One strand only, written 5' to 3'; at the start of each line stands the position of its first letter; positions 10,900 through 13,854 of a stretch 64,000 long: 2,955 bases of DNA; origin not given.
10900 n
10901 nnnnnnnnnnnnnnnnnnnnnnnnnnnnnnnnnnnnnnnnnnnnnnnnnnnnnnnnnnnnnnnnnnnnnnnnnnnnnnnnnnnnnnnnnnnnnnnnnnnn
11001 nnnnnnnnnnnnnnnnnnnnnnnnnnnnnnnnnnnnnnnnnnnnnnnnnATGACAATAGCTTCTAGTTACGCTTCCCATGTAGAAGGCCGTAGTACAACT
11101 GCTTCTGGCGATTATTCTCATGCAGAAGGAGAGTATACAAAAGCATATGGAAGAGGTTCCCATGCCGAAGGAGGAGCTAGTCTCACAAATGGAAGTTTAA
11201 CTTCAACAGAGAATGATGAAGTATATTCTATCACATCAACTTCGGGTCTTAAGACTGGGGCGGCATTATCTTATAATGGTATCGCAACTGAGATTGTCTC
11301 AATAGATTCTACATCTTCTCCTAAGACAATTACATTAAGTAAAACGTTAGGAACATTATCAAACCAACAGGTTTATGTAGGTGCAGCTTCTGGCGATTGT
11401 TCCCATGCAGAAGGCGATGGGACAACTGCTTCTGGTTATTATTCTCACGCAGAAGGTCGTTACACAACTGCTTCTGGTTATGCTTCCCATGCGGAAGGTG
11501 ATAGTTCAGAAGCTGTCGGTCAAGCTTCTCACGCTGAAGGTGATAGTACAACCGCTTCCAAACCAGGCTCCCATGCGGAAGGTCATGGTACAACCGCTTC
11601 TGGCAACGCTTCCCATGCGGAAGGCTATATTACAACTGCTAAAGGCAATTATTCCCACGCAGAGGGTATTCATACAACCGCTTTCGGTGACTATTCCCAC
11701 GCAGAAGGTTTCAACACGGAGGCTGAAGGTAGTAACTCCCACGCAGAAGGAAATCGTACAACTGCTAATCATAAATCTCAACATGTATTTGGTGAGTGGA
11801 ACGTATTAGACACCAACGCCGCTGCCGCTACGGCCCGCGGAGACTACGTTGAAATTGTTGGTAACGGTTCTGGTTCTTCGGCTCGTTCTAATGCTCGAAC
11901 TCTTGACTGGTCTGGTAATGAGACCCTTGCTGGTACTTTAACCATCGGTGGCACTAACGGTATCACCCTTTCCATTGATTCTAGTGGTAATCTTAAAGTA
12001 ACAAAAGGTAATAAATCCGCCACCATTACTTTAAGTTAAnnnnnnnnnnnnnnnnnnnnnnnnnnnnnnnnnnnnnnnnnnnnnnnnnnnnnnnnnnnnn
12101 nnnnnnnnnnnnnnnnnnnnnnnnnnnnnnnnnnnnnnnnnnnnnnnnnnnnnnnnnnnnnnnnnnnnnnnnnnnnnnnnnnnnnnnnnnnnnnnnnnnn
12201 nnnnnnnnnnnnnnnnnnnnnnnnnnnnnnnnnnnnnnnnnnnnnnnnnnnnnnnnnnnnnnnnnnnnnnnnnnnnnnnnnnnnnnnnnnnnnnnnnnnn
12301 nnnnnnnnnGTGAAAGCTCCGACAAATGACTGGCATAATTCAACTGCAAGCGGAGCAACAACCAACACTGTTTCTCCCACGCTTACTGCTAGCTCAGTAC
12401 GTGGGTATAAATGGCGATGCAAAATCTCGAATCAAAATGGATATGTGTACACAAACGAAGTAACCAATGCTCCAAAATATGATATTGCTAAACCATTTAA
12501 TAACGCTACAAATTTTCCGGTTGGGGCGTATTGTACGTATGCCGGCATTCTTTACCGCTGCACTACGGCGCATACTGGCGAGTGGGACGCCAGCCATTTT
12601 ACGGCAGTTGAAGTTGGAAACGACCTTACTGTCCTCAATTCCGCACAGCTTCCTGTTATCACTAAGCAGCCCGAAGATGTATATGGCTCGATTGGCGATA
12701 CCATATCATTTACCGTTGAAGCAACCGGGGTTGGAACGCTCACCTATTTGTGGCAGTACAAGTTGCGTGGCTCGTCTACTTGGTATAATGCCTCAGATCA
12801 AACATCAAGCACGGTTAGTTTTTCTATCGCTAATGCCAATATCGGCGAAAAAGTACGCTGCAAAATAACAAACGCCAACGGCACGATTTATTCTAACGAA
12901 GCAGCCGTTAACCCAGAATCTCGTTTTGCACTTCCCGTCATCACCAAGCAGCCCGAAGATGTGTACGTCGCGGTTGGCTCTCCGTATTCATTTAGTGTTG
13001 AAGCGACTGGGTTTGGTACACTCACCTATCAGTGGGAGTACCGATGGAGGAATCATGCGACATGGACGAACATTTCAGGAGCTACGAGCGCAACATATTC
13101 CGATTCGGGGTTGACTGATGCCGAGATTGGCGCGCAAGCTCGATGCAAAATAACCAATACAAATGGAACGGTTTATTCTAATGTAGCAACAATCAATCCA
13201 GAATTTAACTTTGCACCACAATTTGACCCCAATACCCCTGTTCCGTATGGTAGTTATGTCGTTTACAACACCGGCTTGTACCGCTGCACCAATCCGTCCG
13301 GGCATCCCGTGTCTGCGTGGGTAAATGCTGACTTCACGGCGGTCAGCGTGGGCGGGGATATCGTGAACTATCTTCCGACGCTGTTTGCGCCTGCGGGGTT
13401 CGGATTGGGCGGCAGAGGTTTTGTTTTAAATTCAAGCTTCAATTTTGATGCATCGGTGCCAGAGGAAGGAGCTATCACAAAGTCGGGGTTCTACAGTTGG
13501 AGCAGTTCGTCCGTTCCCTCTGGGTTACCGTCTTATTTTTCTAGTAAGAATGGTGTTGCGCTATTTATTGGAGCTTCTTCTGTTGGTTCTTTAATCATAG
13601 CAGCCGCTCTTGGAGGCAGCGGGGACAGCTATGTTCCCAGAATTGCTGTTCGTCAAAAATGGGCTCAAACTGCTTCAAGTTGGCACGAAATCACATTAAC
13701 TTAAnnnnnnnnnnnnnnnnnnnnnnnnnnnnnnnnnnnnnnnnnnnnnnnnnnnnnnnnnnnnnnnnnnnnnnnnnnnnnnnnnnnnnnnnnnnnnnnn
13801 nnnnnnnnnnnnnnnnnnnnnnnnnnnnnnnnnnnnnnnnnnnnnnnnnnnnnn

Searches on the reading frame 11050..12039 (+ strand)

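Call 11: search_protein_families(library=pfam, proteins=[window:11050-12039:+], max_evalue=0.01)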
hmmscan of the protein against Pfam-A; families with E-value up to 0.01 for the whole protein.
window:11050-12039:+ (329 aa): 1 family
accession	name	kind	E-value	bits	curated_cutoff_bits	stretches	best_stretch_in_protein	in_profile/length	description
PF05658.19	YadA_head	-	2.5e-09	37.7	25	1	120-145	1-26/27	YadA head domain repeat (2 copies)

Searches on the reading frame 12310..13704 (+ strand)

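Call 11: search_protein_families(library=pfam, proteins=[window:12310-13704:+], max_evalue=0.01)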
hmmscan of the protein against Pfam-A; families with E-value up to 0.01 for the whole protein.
window:12310-13704:+ (464 aa): 2 families
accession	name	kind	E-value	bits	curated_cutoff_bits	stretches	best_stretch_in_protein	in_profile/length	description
PF13927.12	Ig_3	-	2e-10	41.5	30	2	115-188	2-78/78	Immunoglobulin domain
PF07679.22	I-set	-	1.8e-07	31.5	23.7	1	115-192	1-81/90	Immunoglobulin I-set domain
